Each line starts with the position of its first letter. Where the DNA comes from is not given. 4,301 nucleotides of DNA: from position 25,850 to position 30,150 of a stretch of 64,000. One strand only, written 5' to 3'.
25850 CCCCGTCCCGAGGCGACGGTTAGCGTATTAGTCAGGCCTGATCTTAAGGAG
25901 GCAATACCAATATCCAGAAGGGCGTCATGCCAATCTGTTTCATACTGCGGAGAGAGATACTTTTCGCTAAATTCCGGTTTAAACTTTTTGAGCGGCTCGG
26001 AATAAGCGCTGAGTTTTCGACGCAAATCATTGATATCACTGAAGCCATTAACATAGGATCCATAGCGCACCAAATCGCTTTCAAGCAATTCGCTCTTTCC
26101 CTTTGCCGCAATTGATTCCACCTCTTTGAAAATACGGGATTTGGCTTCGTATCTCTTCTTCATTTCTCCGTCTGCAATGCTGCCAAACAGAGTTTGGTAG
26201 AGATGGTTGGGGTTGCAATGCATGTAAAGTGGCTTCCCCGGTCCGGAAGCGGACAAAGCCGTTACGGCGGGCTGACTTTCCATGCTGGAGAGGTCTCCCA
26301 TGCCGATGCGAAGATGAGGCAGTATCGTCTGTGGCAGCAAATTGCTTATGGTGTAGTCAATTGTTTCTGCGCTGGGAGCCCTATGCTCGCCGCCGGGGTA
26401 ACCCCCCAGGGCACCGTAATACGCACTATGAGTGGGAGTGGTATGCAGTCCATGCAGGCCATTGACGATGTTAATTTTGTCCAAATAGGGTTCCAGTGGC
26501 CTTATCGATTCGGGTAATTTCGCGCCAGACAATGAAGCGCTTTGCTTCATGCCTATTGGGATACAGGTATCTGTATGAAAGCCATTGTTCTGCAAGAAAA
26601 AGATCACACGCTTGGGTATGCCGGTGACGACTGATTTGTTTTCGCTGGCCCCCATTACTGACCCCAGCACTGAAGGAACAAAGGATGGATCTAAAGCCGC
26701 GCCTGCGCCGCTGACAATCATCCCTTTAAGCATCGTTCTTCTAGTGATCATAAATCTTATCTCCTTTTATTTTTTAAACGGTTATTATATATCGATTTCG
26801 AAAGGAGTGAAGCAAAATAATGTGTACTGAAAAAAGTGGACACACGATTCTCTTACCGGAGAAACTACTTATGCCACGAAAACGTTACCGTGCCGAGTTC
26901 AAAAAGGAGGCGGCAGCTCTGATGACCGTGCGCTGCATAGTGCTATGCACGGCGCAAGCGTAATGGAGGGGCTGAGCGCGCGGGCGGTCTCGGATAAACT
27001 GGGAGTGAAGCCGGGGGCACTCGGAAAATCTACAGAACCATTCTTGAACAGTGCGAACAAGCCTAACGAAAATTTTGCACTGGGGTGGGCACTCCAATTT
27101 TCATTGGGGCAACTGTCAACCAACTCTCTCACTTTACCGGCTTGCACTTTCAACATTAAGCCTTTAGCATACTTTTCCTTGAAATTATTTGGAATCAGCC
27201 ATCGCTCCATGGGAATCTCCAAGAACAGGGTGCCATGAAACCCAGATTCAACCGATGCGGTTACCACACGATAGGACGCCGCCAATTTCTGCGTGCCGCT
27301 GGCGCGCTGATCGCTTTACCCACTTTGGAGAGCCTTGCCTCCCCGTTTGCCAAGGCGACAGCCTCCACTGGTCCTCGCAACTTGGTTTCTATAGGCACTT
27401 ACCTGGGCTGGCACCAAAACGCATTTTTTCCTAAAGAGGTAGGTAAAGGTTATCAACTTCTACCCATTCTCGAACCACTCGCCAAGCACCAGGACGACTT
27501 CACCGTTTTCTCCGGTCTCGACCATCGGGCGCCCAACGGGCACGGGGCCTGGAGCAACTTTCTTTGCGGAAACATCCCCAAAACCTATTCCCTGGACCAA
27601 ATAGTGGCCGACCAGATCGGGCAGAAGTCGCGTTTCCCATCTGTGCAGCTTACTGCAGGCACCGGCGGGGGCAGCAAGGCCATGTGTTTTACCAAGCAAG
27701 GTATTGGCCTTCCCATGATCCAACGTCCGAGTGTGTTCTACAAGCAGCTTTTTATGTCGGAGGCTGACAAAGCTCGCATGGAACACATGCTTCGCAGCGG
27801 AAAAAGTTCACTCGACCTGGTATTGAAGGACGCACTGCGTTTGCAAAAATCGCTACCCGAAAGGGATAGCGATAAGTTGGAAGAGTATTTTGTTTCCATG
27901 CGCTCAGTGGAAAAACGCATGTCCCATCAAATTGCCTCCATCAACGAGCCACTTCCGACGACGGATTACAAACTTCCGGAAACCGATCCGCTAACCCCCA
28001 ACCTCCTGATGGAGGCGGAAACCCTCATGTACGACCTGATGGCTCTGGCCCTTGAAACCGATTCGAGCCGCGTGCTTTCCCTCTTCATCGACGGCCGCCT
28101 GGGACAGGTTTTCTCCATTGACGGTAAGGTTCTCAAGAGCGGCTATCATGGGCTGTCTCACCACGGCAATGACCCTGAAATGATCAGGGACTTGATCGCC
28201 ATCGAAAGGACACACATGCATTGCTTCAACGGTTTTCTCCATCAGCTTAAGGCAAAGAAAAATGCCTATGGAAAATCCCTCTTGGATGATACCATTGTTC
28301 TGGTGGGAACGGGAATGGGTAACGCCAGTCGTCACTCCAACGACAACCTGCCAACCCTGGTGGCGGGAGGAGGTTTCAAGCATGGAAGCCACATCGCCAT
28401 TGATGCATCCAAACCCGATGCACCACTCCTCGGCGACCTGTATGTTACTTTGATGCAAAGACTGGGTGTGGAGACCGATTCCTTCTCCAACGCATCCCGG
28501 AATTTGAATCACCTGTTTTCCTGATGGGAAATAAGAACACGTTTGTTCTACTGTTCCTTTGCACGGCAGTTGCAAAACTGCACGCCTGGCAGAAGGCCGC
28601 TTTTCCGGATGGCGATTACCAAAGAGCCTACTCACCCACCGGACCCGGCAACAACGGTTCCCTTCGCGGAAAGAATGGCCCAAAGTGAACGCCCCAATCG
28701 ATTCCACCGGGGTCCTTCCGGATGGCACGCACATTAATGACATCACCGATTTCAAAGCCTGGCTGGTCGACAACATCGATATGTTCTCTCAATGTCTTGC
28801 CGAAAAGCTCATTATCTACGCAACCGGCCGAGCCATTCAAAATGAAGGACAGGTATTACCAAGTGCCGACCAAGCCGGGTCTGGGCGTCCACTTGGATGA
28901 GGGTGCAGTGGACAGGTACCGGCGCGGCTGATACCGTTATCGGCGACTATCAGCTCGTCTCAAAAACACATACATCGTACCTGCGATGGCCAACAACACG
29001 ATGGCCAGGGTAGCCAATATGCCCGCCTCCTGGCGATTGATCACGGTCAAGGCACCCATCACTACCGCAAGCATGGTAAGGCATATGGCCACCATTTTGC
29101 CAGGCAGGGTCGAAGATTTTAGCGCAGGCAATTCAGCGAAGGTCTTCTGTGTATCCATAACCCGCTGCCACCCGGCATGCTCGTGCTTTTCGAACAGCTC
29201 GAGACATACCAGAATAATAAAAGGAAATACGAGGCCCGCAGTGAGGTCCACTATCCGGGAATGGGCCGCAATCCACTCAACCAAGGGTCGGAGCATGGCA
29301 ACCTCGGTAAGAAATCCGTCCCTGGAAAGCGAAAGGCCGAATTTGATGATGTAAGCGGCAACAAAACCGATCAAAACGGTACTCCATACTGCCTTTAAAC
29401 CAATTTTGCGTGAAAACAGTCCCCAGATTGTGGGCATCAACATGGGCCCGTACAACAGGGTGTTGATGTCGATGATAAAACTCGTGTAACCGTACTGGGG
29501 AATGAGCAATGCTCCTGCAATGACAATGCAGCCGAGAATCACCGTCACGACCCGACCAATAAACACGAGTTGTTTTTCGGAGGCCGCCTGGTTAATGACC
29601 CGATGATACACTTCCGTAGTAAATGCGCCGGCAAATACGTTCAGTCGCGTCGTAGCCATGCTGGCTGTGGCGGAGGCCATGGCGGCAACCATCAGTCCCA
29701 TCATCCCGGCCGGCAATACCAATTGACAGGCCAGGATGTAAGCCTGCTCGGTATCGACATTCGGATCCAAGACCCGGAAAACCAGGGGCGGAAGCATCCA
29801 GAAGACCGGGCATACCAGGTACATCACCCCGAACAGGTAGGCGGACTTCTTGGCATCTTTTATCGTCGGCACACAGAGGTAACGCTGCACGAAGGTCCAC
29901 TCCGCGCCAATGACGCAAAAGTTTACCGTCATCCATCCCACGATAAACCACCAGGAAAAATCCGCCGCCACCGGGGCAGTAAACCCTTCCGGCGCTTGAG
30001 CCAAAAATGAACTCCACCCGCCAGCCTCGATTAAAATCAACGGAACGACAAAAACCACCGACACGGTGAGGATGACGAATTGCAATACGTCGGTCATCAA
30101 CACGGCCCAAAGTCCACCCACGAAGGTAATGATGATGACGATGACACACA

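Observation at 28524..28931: Patchwork pseudogene assembled from four pieces of two different genes present elsewhere in the window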

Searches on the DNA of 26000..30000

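Call 26: search_rna_families(source=window, start=26000, end=30000, threshold=evalue, max_evalue=1)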
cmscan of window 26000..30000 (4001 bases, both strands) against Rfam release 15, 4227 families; matches with E-value up to 1: 0.
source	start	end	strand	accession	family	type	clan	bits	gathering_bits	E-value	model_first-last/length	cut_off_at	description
